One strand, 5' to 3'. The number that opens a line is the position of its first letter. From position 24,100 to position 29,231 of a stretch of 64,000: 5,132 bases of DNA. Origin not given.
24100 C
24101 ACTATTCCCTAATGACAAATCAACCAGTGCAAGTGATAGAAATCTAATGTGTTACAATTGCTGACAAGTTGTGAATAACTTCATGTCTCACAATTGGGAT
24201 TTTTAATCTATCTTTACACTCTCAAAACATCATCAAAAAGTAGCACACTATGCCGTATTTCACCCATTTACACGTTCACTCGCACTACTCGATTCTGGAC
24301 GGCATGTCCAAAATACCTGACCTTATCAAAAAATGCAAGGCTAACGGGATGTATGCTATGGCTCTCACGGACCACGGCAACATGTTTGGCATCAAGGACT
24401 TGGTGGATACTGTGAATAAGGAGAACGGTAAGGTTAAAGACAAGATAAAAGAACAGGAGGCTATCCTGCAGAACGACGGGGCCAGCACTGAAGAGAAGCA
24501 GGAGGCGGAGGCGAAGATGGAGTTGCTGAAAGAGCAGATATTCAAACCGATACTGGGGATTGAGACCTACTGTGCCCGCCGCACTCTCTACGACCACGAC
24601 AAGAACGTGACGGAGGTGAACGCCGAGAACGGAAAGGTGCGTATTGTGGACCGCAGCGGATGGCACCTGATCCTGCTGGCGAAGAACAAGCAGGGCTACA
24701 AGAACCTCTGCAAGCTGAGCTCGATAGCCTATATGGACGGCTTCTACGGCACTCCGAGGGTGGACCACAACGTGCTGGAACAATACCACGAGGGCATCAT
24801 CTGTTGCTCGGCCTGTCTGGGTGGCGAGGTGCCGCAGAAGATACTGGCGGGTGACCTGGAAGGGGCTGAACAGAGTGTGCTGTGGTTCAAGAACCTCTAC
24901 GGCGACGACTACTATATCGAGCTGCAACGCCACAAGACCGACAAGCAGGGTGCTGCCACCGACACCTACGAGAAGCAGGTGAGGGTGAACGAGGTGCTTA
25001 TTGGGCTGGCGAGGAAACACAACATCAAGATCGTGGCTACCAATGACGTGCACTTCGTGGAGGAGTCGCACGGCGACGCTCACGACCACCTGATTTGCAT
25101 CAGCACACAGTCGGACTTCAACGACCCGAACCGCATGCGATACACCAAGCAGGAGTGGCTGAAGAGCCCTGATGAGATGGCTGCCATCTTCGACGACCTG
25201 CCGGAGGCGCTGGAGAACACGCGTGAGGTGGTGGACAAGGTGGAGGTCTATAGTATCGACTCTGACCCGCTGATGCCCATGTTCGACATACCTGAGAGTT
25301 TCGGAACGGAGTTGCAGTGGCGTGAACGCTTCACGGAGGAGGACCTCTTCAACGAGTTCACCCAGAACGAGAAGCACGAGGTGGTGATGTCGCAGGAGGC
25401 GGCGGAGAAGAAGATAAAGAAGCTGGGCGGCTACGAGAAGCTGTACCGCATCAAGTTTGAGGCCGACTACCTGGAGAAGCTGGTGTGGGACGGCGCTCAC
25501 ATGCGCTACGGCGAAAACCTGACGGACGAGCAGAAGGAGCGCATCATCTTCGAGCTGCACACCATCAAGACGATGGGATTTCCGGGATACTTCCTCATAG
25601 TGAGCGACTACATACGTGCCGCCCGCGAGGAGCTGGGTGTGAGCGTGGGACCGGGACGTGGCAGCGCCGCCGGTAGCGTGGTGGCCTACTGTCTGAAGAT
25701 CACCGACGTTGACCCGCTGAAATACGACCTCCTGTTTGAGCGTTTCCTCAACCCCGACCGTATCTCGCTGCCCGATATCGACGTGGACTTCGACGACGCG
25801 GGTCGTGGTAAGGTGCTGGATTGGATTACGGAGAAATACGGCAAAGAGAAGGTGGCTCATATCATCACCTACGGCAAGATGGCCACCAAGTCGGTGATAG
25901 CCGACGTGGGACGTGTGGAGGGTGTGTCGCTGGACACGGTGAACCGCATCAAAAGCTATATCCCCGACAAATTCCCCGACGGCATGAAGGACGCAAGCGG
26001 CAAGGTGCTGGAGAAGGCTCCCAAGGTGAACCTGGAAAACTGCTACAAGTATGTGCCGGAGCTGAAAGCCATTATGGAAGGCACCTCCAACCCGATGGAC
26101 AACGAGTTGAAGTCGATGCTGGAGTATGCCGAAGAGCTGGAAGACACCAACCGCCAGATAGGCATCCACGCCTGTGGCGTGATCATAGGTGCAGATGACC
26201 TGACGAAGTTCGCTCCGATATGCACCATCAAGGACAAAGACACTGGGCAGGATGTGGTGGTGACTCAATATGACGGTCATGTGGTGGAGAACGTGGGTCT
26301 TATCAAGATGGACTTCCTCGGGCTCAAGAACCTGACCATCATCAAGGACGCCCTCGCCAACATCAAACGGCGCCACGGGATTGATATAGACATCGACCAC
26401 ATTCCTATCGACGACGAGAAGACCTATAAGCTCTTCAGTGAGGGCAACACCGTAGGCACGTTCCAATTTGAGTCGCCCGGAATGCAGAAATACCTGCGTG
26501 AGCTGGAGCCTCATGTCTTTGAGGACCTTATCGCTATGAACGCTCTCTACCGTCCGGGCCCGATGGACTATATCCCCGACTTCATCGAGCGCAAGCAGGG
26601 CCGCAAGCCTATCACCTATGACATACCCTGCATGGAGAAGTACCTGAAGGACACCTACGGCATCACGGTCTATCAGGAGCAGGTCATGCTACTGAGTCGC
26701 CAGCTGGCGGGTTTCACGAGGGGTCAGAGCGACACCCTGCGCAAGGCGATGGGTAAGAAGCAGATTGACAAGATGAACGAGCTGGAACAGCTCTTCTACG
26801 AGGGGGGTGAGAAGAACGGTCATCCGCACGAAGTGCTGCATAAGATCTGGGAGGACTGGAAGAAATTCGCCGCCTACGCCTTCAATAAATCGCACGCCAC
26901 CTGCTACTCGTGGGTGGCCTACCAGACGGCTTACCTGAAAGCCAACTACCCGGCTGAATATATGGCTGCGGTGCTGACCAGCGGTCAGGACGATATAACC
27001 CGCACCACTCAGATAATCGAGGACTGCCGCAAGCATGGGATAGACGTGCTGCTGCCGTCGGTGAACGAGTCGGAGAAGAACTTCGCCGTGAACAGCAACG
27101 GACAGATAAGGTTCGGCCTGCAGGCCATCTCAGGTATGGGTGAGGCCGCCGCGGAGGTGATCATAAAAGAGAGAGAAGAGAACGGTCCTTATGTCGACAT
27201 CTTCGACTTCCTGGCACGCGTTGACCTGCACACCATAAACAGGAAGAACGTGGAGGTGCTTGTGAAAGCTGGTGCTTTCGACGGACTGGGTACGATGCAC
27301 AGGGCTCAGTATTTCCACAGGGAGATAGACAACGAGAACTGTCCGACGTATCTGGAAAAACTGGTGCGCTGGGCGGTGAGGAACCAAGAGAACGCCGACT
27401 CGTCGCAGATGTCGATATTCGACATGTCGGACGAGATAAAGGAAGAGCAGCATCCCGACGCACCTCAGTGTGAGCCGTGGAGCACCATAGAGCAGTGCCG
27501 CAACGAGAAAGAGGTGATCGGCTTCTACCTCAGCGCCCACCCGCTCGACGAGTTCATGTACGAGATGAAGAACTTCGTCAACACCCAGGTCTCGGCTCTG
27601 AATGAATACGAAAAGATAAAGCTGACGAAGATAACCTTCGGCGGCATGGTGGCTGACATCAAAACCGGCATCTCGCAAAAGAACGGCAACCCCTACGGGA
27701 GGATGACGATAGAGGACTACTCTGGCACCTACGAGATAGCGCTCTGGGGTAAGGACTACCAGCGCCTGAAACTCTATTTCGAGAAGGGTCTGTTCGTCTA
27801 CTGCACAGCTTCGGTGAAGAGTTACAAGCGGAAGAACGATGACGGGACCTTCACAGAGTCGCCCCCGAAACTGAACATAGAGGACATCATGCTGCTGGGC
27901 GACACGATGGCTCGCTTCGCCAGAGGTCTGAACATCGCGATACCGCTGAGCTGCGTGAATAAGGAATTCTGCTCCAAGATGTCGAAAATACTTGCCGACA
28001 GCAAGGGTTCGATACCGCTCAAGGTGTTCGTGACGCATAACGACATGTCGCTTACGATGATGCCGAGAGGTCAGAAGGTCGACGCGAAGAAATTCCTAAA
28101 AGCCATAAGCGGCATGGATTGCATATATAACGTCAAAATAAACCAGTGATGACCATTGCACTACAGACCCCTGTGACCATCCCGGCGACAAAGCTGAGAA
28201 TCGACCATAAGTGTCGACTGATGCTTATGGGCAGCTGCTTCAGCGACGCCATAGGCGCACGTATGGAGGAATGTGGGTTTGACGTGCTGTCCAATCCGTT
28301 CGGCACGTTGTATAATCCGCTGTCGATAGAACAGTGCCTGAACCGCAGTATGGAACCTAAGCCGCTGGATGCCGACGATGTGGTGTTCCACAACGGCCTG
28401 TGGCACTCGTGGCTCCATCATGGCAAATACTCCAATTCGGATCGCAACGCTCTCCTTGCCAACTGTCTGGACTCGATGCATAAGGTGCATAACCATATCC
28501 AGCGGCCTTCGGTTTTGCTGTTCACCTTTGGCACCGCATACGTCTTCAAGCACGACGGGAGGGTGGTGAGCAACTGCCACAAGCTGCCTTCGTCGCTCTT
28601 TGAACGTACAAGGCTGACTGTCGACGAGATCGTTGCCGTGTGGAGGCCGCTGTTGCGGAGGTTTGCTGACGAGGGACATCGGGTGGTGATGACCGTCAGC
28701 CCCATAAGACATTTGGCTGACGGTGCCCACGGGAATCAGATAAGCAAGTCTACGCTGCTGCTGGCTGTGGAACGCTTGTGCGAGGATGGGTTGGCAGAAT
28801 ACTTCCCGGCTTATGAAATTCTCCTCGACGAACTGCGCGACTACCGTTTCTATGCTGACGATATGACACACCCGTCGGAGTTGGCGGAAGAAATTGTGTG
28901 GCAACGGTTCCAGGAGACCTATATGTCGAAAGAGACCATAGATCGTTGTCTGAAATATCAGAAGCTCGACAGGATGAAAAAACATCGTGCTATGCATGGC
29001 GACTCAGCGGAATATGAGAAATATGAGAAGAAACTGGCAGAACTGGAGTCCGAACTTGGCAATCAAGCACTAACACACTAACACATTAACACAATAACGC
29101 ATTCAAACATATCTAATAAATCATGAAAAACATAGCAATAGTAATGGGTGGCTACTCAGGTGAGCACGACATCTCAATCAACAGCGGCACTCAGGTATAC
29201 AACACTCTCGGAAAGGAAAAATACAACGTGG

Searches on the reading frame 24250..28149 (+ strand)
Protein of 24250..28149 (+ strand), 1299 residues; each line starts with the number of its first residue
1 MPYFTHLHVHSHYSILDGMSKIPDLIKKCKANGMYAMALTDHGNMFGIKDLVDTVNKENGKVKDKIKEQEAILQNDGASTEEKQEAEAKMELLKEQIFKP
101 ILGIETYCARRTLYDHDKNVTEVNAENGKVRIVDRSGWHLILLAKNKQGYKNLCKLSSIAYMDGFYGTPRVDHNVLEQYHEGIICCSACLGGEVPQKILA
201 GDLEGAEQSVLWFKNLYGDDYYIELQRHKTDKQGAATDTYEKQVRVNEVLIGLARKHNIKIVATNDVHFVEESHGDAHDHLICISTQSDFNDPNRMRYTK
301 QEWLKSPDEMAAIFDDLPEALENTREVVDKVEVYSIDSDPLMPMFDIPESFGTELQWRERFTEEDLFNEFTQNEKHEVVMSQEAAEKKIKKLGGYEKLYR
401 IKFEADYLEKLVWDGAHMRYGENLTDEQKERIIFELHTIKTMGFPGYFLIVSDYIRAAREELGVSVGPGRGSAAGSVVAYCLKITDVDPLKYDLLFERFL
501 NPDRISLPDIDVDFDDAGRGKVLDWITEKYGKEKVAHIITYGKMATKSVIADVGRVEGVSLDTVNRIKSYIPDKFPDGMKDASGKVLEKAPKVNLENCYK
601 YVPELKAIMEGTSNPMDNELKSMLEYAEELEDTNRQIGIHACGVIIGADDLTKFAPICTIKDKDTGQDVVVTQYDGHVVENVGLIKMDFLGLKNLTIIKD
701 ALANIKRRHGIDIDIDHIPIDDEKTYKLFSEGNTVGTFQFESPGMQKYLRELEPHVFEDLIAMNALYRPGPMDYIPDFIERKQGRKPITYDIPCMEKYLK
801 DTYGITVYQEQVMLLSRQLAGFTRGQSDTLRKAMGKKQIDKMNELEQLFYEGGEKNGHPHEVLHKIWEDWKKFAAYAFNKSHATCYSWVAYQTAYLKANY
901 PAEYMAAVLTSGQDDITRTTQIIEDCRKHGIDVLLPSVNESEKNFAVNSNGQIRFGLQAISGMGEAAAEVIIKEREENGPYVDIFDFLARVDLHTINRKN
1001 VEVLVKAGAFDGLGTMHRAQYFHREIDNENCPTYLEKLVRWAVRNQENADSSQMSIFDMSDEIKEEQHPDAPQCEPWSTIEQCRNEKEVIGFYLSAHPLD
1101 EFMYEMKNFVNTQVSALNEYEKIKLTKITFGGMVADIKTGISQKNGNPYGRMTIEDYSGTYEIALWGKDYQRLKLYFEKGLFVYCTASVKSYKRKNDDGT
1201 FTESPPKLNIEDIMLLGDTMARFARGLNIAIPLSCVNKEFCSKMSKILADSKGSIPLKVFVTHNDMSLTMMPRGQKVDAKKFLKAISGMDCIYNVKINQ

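Call 11: search_protein_families(library=pfam, proteins=[window:24250-28149:+], max_evalue=0.01)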
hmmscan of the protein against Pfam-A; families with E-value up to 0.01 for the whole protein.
window:24250-28149:+ (1299 aa): 6 families
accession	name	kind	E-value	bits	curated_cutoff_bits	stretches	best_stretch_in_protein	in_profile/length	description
PF07733.18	DNA_pol3_alpha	-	1.8e-86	290.4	23.9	1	406-691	1-260/260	Bacterial DNA polymerase III alpha NTPase domain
PF17657.6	DNA_pol3_finger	-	2.1e-61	206.6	22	1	694-857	1-166/166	Bacterial DNA polymerase III alpha subunit finger domain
PF02811.25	PHP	-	1.7e-47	162.3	26.4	1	6-228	1-164/164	PHP domain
PF14579.12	HHH_6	-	4.2e-29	101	25.6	1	930-1019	1-88/90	Helix-hairpin-helix motif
PF01336.31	tRNA_anti-codon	-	1.3e-07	31.9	27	1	1129-1215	2-74/75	OB-fold nucleic acid binding domain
PF12836.13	HHH_3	-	0.00097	19.6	27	1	957-988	16-47/65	Helix-hairpin-helix motif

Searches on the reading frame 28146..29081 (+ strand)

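Call 11: search_protein_families(library=pfam, proteins=[window:28146-29081:+], max_evalue=0.01)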
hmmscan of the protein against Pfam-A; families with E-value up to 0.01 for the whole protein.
window:28146-29081:+ (311 aa): 1 family
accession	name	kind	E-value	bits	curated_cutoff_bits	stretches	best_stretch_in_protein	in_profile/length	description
PF08885.17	GSCFA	-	3.2e-83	279.5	25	1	24-255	1-237/237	GSCFA family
